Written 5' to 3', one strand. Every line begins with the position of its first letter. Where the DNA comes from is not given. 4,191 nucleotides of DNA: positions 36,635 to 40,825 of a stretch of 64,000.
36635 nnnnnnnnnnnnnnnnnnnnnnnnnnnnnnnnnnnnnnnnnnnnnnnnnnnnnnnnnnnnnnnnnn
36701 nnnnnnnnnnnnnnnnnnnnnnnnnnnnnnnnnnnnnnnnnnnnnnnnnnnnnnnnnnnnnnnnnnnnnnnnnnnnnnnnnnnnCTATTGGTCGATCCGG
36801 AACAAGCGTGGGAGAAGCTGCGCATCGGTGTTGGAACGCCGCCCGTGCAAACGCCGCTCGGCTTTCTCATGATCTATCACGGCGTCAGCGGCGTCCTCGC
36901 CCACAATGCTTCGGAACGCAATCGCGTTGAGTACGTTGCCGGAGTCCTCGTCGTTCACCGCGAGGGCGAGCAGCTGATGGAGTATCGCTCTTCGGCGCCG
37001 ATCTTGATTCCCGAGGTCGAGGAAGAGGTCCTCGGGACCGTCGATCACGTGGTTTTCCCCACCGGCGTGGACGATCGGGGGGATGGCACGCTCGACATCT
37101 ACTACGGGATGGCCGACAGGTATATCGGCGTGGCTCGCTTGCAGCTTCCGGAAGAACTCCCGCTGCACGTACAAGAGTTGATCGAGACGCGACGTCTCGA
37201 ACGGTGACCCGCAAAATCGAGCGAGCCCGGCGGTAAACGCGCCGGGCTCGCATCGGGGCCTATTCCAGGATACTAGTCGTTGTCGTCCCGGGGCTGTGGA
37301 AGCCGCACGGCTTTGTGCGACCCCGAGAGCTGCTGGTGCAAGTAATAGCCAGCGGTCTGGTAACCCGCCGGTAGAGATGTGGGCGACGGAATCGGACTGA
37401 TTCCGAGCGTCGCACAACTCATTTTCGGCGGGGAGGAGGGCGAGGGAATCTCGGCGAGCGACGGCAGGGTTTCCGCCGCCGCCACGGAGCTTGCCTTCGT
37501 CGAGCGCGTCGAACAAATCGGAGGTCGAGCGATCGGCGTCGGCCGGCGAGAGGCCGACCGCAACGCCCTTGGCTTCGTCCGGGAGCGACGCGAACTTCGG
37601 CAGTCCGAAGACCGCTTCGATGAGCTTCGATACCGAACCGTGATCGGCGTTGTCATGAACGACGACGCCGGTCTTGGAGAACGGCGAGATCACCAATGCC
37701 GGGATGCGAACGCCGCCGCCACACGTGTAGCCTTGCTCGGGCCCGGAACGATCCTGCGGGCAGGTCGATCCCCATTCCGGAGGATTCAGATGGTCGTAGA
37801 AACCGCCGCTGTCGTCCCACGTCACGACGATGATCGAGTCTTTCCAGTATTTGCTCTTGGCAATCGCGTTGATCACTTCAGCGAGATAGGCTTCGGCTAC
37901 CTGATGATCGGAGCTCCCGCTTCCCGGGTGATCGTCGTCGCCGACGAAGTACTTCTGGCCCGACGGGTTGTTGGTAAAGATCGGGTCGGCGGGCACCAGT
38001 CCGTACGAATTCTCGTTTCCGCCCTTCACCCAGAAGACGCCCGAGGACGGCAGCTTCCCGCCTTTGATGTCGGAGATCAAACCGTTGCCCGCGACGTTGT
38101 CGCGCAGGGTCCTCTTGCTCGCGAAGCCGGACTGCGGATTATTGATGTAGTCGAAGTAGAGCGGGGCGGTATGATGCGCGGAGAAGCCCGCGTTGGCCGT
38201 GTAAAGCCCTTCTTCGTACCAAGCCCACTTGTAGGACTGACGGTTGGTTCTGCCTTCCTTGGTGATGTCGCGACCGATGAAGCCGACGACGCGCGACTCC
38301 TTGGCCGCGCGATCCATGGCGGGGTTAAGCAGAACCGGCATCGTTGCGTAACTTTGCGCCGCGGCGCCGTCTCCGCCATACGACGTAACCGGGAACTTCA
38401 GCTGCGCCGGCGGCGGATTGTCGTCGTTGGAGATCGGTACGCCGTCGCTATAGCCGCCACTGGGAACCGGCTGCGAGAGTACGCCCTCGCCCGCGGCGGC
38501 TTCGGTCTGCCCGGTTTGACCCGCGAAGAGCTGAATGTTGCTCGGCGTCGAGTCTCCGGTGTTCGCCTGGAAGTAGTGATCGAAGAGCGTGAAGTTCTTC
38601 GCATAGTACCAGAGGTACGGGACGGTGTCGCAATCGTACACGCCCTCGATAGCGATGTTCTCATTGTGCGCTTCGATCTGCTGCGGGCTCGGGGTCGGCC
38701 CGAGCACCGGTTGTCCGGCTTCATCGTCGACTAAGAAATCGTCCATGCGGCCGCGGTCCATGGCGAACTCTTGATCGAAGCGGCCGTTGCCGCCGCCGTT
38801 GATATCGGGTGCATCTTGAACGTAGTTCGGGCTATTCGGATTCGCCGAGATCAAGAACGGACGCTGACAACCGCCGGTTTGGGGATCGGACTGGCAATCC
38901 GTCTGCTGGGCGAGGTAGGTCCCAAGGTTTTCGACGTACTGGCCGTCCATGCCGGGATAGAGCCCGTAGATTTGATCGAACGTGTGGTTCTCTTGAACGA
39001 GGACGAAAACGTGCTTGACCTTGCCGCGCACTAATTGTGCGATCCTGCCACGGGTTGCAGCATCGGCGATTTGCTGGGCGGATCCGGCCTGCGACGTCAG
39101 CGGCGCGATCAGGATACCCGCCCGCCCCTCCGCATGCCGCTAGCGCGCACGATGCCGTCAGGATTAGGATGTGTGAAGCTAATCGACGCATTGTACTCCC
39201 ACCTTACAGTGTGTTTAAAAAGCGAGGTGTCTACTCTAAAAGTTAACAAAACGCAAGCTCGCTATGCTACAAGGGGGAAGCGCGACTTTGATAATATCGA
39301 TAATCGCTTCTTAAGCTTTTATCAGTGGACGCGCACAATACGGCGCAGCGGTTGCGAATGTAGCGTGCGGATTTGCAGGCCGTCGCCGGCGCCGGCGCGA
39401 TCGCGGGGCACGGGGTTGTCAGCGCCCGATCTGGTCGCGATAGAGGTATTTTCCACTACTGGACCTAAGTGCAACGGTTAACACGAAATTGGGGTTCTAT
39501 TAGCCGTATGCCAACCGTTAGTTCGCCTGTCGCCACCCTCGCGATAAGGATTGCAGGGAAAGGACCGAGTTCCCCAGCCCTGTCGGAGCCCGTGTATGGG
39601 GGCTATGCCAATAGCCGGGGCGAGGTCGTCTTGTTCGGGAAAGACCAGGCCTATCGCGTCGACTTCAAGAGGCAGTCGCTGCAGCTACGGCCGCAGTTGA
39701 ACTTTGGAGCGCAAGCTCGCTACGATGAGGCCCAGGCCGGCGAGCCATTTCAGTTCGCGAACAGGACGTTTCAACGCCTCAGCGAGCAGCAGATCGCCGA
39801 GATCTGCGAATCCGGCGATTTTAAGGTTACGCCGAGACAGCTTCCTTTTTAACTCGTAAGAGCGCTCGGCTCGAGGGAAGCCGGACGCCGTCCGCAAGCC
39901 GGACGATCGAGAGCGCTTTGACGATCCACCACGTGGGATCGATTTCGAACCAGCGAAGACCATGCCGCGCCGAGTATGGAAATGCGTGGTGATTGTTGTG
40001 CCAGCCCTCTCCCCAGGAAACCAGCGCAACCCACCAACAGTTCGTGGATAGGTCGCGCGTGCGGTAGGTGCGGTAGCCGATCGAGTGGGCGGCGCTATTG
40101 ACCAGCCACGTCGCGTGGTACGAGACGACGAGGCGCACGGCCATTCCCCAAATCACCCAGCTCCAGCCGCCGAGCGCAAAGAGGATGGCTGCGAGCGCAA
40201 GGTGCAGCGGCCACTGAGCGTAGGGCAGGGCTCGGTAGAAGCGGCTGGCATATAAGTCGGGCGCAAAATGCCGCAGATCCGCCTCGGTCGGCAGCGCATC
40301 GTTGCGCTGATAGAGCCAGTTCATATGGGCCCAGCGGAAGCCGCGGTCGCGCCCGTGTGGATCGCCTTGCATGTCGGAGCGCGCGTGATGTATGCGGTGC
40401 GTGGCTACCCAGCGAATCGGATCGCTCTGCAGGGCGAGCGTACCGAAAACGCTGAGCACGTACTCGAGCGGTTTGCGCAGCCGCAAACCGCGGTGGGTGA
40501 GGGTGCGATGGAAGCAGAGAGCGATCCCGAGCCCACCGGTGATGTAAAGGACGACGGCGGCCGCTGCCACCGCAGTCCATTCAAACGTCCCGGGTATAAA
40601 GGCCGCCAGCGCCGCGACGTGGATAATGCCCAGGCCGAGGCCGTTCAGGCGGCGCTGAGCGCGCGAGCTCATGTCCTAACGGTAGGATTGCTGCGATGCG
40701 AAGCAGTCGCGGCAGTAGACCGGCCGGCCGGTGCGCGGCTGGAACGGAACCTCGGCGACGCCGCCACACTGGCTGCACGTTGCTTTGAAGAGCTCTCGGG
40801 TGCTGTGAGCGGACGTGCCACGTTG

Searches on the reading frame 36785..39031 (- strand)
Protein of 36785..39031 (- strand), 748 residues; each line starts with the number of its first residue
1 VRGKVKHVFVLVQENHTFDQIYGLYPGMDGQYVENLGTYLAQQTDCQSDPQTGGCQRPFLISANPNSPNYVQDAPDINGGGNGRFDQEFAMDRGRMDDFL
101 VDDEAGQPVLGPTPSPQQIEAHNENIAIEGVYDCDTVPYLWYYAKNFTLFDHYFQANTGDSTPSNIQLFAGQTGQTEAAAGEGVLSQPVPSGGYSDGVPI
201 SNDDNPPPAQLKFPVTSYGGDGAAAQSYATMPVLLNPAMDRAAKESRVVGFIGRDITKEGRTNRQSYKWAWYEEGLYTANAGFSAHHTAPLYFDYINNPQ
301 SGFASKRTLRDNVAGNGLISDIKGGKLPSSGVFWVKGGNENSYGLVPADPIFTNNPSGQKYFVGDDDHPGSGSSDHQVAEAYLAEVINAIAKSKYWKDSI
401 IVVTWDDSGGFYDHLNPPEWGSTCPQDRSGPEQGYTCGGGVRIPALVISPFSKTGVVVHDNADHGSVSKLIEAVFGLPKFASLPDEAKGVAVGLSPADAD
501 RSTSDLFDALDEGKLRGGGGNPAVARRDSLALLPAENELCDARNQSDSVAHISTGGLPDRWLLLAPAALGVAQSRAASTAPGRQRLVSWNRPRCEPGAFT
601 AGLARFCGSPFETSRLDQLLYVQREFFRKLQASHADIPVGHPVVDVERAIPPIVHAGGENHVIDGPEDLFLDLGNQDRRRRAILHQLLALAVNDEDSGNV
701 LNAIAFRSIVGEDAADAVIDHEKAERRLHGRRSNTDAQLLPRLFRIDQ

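Call 17: search_protein_families(library=pfam, proteins=[window:36785-39031:-], max_evalue=0.01)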
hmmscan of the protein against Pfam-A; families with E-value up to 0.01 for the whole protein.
window:36785-39031:- (748 aa): 1 family
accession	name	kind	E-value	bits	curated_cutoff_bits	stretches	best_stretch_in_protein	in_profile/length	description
PF04185.19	Phosphoesterase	-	1.6e-51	176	23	1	5-478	1-356/356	Phosphoesterase family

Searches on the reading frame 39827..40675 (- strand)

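Call 19: search_protein_families(library=pfam, proteins=[window:39827-40675:-], max_evalue=0.01)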
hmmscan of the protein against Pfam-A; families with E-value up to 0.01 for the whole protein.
window:39827-40675:- (282 aa): 1 family
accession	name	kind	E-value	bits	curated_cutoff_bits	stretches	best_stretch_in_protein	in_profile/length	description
PF00487.30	FA_desaturase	-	8.1e-21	75.4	29.7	1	33-254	3-240/253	Fatty acid desaturase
